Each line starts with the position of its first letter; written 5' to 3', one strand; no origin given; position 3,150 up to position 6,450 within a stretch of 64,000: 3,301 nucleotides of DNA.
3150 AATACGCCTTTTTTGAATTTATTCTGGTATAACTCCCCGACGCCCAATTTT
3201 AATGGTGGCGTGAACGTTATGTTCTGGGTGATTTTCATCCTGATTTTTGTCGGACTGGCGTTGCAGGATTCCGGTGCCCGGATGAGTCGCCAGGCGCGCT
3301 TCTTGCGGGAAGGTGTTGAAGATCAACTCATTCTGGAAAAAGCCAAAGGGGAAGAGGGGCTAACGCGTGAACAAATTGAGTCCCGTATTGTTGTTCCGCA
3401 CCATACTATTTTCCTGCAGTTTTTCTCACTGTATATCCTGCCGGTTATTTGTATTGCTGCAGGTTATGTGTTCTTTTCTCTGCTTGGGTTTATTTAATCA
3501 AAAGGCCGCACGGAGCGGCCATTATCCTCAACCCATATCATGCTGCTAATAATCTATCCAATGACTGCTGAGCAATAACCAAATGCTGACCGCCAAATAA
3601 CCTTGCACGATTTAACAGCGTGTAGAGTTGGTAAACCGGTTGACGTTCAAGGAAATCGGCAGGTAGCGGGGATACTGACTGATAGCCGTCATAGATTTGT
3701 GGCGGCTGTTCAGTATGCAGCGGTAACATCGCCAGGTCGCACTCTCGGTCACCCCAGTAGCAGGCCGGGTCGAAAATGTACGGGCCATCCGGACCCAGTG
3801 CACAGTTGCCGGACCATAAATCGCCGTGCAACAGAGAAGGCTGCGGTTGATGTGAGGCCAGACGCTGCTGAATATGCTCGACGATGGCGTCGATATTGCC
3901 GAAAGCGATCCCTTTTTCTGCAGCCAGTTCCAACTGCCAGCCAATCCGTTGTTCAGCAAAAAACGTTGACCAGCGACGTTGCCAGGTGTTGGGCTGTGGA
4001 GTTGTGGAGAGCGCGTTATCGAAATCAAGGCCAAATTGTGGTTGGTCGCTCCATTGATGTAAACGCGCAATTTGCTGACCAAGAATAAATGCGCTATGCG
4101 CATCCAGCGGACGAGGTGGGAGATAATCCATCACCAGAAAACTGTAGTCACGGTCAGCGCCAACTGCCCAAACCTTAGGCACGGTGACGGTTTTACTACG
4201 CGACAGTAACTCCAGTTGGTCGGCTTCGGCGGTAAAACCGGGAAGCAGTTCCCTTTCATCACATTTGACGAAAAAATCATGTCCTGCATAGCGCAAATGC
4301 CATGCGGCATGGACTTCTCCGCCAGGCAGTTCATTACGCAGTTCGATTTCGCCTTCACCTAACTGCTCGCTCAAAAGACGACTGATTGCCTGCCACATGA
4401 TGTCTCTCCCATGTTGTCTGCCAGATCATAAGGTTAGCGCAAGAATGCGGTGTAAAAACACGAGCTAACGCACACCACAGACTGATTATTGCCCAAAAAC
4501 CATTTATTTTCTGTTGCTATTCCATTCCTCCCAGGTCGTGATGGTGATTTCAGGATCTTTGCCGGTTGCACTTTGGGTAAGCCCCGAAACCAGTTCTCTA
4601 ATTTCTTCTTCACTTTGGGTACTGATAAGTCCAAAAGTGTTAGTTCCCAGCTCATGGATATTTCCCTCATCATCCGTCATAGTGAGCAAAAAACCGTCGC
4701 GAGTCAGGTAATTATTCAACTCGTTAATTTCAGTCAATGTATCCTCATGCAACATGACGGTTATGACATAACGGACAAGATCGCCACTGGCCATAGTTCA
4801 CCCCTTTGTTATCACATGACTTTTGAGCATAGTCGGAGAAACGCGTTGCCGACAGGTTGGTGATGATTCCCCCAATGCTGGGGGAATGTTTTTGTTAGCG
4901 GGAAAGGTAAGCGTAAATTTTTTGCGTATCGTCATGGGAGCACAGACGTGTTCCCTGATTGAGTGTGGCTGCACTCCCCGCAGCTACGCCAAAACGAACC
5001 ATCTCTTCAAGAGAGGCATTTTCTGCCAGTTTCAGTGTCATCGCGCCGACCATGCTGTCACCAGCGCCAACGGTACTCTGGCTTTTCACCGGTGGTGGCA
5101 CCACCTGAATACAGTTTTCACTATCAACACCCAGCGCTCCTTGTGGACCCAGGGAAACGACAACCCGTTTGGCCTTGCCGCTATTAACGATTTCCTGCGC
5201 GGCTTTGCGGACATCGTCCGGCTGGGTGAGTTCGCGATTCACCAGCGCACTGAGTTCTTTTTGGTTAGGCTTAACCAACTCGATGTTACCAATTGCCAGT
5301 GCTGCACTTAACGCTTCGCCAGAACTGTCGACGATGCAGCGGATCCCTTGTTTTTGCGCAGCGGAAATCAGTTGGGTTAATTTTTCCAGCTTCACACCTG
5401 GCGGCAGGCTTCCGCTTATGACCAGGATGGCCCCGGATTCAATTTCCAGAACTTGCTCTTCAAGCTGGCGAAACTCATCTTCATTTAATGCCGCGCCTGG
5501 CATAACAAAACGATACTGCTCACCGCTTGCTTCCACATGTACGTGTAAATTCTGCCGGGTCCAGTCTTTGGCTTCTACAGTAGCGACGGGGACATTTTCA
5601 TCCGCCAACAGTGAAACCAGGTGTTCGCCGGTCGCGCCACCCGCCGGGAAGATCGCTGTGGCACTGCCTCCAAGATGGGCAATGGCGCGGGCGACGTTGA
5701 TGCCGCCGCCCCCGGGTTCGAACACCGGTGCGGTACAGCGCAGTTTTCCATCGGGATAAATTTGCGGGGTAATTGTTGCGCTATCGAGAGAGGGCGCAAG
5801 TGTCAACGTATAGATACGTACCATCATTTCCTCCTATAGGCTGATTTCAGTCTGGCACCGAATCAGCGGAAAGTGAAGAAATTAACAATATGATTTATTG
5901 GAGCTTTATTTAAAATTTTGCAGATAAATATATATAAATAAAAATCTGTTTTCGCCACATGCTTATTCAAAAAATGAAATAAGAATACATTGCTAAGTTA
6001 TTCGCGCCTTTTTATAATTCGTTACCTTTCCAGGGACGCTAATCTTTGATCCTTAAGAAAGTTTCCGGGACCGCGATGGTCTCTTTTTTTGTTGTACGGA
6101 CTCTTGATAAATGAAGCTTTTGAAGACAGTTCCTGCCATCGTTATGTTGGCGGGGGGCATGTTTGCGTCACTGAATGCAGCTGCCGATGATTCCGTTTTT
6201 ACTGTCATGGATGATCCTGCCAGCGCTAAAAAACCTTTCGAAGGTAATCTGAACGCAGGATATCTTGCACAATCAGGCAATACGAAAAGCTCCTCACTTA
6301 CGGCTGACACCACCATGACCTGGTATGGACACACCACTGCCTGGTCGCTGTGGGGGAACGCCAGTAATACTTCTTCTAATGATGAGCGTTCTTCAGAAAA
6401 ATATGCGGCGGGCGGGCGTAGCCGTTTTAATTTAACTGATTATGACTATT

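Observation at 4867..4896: Orphan plus-strand intrinsic terminator between pfkB and ydiZ, antisense to ydiZ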

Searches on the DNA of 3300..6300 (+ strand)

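Call 5: search_rna_families(source=window, start=3300, end=6300, threshold=evalue, max_evalue=10)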
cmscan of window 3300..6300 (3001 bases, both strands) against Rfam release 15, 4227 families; matches with E-value up to 10: 2.
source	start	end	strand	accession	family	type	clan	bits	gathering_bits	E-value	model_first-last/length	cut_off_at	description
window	6171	6278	+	RF02120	FTX_2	Gene; lncRNA;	-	18.9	48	1.9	1-97/97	no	FTX transcript, XIST regulator conserved region 2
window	4802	4867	-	RF01933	bxd_5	Gene; lncRNA;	-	13.5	50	6.2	1-57/57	no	Bithoraxoid conserved region 5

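Call 33: search_dna_similar(query=window:4760-4930:+, collection=ecoli_genomes, mode=near, rows=spread, max_rows=30)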
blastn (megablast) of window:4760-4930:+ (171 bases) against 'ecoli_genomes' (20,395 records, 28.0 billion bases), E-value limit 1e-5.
Records with a match: 5424; places in all: 5427; records where one place covers at least 80% of the query: 5423.
Genomes with a match: 5424 of 5426; with a place that covers at least 80% of the query: 5423. Places per genome that has any: lowest 1, median 1, highest 2. On chromosomes: 5425 places; on plasmids: 2.
Best place of each record, by identity: >=99% 3525; 95-99% 1899.
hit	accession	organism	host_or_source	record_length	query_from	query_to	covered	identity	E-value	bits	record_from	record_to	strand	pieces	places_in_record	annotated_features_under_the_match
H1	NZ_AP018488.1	Escherichia coli O157:H7 strain PV15-279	Homo sapiens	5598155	1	171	100%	100.0%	2e-83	316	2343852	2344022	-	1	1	pfkB: 6-phosphofructokinase II | ghoS: type V toxin-antitoxin system endoribonuclease antitoxin GhoS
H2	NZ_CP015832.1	Escherichia coli O157 strain 180-PT54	Homo sapiens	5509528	1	171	100%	100.0%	2e-83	316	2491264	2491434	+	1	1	pfkB: 6-phosphofructokinase II | ghoS: type V toxin-antitoxin system endoribonuclease antitoxin GhoS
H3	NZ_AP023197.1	Escherichia coli strain TUM18780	Homo sapiens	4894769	1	171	100%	100.0%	2e-83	316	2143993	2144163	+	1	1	pfkB: 6-phosphofructokinase II | ghoS: type V toxin-antitoxin system endoribonuclease antitoxin GhoS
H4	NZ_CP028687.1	Escherichia coli strain 110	cattle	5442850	1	171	100%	100.0%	2e-83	316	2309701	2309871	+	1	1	pfkB: 6-phosphofructokinase II | ghoS: type V toxin-antitoxin system endoribonuclease antitoxin GhoS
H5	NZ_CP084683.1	Escherichia coli strain BL21(RP)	-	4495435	1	171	100%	100.0%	2e-83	316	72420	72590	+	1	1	pfkB: 6-phosphofructokinase II | ghoS: type V toxin-antitoxin system endoribonuclease antitoxin GhoS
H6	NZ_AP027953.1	Escherichia coli strain VE-F5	-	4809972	1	171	100%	100.0%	2e-83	316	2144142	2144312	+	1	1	pfkB: 6-phosphofructokinase II | ghoS: type V toxin-antitoxin system endoribonuclease antitoxin GhoS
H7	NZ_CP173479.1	Escherichia coli strain 98223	Homo sapiens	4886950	1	171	100%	100.0%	2e-83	316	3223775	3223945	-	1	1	pfkB: 6-phosphofructokinase II | ghoS: type V toxin-antitoxin system endoribonuclease antitoxin GhoS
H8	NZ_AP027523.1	Escherichia coli strain LR-33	Homo sapiens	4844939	1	171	100%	100.0%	2e-83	316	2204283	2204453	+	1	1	pfkB: 6-phosphofructokinase II | ghoS: type V toxin-antitoxin system endoribonuclease antitoxin GhoS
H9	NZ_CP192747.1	Escherichia coli strain TUM24567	Laboratory developed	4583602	1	171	100%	100.0%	2e-83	316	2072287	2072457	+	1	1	pfkB: 6-phosphofructokinase II | ghoS: type V toxin-antitoxin system endoribonuclease antitoxin GhoS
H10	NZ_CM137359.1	Escherichia coli strain BL21 Star (DE3) gor KO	genetically engineered Invitrogen ...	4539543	1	171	100%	100.0%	2e-83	316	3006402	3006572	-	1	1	pfkB: 6-phosphofructokinase II | ghoS: type V toxin-antitoxin system endoribonuclease antitoxin GhoS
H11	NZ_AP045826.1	Escherichia coli strain 23CRST051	Homo sapiens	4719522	1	171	100%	100.0%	2e-83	316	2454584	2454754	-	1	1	pfkB: 6-phosphofructokinase II | ghoS: type V toxin-antitoxin system endoribonuclease antitoxin GhoS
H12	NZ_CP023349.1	Escherichia coli strain ETEC-2264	Homo sapiens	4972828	1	171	100%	99.4%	7e-82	311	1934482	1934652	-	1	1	pfkB: 6-phosphofructokinase II | ghoS: type V toxin-antitoxin system endoribonuclease antitoxin GhoS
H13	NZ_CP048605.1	Escherichia coli strain PapRG-06-5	Papio papio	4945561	1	171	100%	99.4%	7e-82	311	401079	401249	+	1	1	pfkB: 6-phosphofructokinase II | ghoS: type V toxin-antitoxin system endoribonuclease antitoxin GhoS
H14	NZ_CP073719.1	Escherichia coli strain CX12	-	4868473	1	171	100%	99.4%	7e-82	311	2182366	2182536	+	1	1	pfkB: 6-phosphofructokinase II | ghoS: type V toxin-antitoxin system endoribonuclease antitoxin GhoS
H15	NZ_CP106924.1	Escherichia coli strain MFDS1016424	spicy squid salad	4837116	1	171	100%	99.4%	7e-82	311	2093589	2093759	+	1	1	pfkB: 6-phosphofructokinase II | ghoS: type V toxin-antitoxin system endoribonuclease antitoxin GhoS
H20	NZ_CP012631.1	Escherichia coli strain SF-173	Homo sapiens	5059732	1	171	100%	98.8%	3e-80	305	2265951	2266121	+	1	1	pfkB: 6-phosphofructokinase II | ghoS: type V toxin-antitoxin system endoribonuclease antitoxin GhoS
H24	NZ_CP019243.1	Escherichia coli strain Combat2C1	Homo sapiens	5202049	1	171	100%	98.2%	2e-78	300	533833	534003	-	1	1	pfkB: 6-phosphofructokinase II | ghoS: type V toxin-antitoxin system endoribonuclease antitoxin GhoS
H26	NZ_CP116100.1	Escherichia coli strain DETEC-P881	ICU patient oral swab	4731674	1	171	100%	97.7%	7e-77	294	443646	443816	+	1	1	pfkB: 6-phosphofructokinase II | ghoS: type V toxin-antitoxin system endoribonuclease antitoxin GhoS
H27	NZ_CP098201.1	Escherichia coli strain Z0117EC0056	Canis lupus familiaris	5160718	1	171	100%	97.1%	3e-75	289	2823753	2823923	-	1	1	pfkB: 6-phosphofructokinase II | ghoS: type V toxin-antitoxin system endoribonuclease antitoxin GhoS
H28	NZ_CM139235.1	Escherichia coli strain GIMC1405:EC_Lstone01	Homo sapiens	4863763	1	171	100%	97.1%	3e-75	289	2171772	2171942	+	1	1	pfkB: 6-phosphofructokinase II | ghoS: type V toxin-antitoxin system endoribonuclease antitoxin GhoS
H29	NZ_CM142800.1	Escherichia coli strain GPEC859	chicken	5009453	1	171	100%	97.1%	3e-75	289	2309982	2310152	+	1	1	pfkB: 6-phosphofructokinase II | ghoS: type V toxin-antitoxin system endoribonuclease antitoxin GhoS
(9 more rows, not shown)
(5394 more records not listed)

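Call 34: get_annotated_region(hit=H27, flank=30)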
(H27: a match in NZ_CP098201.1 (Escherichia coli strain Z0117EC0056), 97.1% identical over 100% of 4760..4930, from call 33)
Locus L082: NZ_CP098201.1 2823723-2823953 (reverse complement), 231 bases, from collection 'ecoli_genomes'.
description: Escherichia coli strain Z0117EC0056 chromosome, complete genome
organism: Escherichia coli strain Z0117EC0056 (NCBI taxid 562)
replicon: chromosome; assembly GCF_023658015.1
host: Canis lupus familiaris; source: -; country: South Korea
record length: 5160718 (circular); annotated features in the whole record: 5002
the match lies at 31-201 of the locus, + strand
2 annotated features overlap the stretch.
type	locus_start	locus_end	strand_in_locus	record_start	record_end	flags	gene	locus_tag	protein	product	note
CDS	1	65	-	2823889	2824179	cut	ghoS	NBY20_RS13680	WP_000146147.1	type V toxin-antitoxin system endoribonuclease antitoxin GhoS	-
CDS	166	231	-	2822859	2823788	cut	pfkB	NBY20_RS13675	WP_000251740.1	6-phosphofructokinase II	-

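Call 35: get_annotated_region(hit=H28, flank=30)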
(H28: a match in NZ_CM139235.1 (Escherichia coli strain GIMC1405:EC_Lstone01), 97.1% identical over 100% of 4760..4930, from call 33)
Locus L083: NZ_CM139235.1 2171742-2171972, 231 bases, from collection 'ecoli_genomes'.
description: Escherichia coli strain GIMC1405:EC_Lstone01 chromosome, whole genome shotgun sequence
organism: Escherichia coli strain GIMC1405:EC_Lstone01 (NCBI taxid 562)
replicon: chromosome; assembly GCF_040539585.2
host: Homo sapiens; source: kidney matrix stone; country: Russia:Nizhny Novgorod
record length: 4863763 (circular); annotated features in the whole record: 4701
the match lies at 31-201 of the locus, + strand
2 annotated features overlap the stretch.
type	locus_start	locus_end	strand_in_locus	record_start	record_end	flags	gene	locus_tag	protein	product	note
CDS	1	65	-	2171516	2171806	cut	ghoS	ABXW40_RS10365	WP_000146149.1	type V toxin-antitoxin system endoribonuclease antitoxin GhoS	-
CDS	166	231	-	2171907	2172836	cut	pfkB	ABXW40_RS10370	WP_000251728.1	6-phosphofructokinase II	-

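Call 36: get_annotated_region(hit=H29, flank=30)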
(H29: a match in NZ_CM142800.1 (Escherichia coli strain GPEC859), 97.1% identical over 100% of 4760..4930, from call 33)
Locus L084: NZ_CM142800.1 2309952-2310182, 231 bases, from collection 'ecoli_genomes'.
description: Escherichia coli strain GPEC859 chromosome, whole genome shotgun sequence
organism: Escherichia coli strain GPEC859 (NCBI taxid 562)
replicon: chromosome; assembly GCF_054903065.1
host: -; source: chicken; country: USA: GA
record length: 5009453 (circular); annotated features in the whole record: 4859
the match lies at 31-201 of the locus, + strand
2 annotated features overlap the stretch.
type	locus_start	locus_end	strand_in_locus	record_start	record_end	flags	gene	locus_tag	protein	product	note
CDS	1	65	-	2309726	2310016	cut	ghoS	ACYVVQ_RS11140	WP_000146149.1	type V toxin-antitoxin system endoribonuclease antitoxin GhoS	-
CDS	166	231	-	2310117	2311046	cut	pfkB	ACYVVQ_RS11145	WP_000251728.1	6-phosphofructokinase II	-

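Call 37: get_annotated_region(hit=H26, flank=30)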
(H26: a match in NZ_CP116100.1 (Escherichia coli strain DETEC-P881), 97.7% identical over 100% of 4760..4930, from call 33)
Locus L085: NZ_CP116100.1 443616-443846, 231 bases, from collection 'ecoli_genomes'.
description: Escherichia coli strain DETEC-P881 chromosome, complete genome
organism: Escherichia coli strain DETEC-P881 (NCBI taxid 562)
replicon: chromosome; assembly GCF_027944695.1
host: -; source: ICU patient oral swab; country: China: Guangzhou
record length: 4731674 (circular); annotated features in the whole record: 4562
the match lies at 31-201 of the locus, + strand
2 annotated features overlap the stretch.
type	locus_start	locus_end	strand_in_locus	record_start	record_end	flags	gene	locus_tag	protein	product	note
CDS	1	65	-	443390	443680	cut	ghoS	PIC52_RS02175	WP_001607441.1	type V toxin-antitoxin system endoribonuclease antitoxin GhoS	-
CDS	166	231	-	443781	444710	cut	pfkB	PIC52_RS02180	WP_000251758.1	6-phosphofructokinase II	-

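Call 38: get_annotated_region(hit=H24, flank=30)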
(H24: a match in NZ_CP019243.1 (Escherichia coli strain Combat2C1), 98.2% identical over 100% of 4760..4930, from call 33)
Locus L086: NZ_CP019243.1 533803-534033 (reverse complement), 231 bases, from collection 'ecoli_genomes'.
description: Escherichia coli strain Combat2C1 chromosome, complete genome
organism: Escherichia coli strain Combat2C1 (NCBI taxid 562)
replicon: chromosome; assembly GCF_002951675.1
host: Homo sapiens; source: urine; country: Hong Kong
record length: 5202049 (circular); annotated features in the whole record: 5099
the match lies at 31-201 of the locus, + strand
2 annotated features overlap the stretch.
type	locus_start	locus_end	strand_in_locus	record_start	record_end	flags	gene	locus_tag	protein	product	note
CDS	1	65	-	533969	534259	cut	ghoS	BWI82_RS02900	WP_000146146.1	type V toxin-antitoxin system endoribonuclease antitoxin GhoS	-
CDS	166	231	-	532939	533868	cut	pfkB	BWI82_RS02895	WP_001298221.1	6-phosphofructokinase II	-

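Call 39: get_annotated_region(hit=H20, flank=30)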
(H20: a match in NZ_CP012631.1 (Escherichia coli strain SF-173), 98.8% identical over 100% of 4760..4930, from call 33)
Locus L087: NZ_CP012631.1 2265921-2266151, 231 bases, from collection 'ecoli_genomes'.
description: Escherichia coli strain SF-173 chromosome, complete genome
organism: Escherichia coli strain SF-173 (NCBI taxid 562)
replicon: chromosome; assembly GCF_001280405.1
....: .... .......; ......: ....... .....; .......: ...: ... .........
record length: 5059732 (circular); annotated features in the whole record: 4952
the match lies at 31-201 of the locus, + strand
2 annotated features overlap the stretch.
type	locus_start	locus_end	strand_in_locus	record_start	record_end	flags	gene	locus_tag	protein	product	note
CDS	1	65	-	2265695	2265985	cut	ghoS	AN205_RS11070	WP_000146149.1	type V toxin-antitoxin system endoribonuclease antitoxin GhoS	-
CDS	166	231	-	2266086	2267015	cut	pfkB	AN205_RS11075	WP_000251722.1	6-phosphofructokinase II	-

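Call 40: get_annotated_region(hit=H12, flank=30)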
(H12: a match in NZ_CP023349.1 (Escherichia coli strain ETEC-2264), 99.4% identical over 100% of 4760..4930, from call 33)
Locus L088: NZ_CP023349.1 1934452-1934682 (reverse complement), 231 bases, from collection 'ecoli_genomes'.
description: Escherichia coli strain ETEC-2264 chromosome, complete genome
organism: Escherichia coli strain ETEC-2264 (NCBI taxid 562)
replicon: chromosome; assembly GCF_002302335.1
host: Homo sapiens; source: Diarrheal stool; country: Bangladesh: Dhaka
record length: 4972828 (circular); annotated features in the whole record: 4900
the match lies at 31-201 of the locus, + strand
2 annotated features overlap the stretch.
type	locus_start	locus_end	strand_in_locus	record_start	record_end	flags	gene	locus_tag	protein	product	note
CDS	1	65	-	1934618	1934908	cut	ghoS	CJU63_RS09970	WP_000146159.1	type V toxin-antitoxin system endoribonuclease antitoxin GhoS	-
CDS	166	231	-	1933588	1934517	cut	pfkB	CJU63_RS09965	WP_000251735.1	6-phosphofructokinase II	-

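Call 42: search_dna_similar(query=window:4880-4913:+, collection=ecoli_genomes, mode=near, max_rows=3, max_evalue=10)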
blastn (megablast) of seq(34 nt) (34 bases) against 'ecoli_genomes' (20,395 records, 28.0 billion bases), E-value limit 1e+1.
Records with a match: 4641; places in all: 4643; records where one place covers at least 80% of the query: 4641.
Genomes with a match: 4641 of 5426; with a place that covers at least 80% of the query: 4641. Places per genome that has any: lowest 1, median 1, highest 2. On chromosomes: 4641 places; on plasmids: 2.
Best place of each record, by identity: >=99% 4351; 95-99% 290.
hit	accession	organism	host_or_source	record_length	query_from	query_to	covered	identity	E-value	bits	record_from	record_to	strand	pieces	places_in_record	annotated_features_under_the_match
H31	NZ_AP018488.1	Escherichia coli O157:H7 strain PV15-279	Homo sapiens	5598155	1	34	100%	100.0%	1e-8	64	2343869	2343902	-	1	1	pfkB: 6-phosphofructokinase II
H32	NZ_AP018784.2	Escherichia coli strain SK1144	-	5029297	1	34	100%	100.0%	1e-8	64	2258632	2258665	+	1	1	pfkB: 6-phosphofructokinase II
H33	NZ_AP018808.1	Escherichia coli strain E2865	Bos taurus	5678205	1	34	100%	100.0%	1e-8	64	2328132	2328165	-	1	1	pfkB: 6-phosphofructokinase II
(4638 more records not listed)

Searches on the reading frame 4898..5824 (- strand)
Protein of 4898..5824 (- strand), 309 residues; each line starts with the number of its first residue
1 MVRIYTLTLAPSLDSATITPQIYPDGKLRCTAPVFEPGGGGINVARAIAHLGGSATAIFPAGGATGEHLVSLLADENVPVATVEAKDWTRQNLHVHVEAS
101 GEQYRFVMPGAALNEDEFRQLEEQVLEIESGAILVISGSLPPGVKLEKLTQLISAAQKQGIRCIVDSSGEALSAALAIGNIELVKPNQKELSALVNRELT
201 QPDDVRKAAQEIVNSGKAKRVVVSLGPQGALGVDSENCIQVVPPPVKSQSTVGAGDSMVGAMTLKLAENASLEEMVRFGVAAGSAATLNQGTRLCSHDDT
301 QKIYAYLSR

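Call 15: find_related_loci(query=window:4898-5824:-, collection=genome_contigs, flank=3000)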
Query window:4898-5824:- (309 aa) in genome_contigs; peptide patterns used: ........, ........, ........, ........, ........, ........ (x = any residue, [..] = any of these).
164 stretches matched a pattern; 129 encode a relative of the query (tblastn E <= 1e-3); the best 80 are kept; 80 distinct loci.
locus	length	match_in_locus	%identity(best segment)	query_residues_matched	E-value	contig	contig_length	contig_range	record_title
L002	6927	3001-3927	98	1-309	0e+0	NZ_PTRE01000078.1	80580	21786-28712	Escherichia sp. MOD1-EC7003 MOD1-EC7003_78_length_80582_cov_110, whole genome shotgun sequence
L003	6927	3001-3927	97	1-309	0e+0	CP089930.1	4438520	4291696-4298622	Escherichia coli strain E69 chromosome, complete genome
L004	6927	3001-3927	97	1-309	0e+0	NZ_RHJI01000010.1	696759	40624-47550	Escherichia sp. E1V33 1V33_10_consensus, whole genome shotgun sequence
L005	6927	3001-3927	97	1-309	0e+0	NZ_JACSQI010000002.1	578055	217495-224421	Escherichia whittamii strain Sa2BVA5 NODE_2_length_578055_cov_7.746463, whole genome shotgun sequence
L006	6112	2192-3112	96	1-307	0e+0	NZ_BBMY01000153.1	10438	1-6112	Escherichia albertii NBRC 107761 = DSM 17582 strain NBRC 107761, whole genome shotgun sequence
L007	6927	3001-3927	92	1-309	0e+0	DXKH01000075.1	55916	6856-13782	MAG TPA_asm: Citrobacter sp. isolate HRGM_Genome_0066 HRGM_Genome_0066_75, whole genome shotgun sequence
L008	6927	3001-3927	93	1-309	0e+0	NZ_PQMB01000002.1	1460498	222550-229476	Citrobacter amalonaticus strain S646 scaffold2.1, whole genome shotgun sequence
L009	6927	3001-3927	92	1-309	0e+0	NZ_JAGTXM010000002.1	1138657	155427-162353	Citrobacter amalonaticus strain ku-bf3 scaffold_1, whole genome shotgun sequence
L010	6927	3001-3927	91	1-309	0e+0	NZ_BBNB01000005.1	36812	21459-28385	Citrobacter sedlakii NBRC 105722, whole genome shotgun sequence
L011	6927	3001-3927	90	1-309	0e+0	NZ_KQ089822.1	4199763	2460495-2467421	Citrobacter sp. MGH106 aetzL-supercont1.1, whole genome shotgun sequence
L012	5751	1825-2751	89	1-309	0e+0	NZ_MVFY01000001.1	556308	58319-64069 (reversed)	Citrobacter portucalensis strain A60 A60_S7_L001_NODE_1_length_556308_cov_17.9926, whole genome shotgun sequence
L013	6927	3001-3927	91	1-309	0e+0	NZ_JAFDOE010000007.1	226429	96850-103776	Citrobacter sp. FP75 contig7, whole genome shotgun sequence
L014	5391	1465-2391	89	1-309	0e+0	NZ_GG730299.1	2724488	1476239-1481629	Citrobacter youngae ATCC 29220 Scfld0, whole genome shotgun sequence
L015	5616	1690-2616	89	1-309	0e+0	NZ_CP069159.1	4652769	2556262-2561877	Citrobacter sp. R56 chromosome, complete genome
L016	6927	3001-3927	89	1-309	0e+0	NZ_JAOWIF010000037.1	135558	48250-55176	Citrobacter sp. Cu233 230, whole genome shotgun sequence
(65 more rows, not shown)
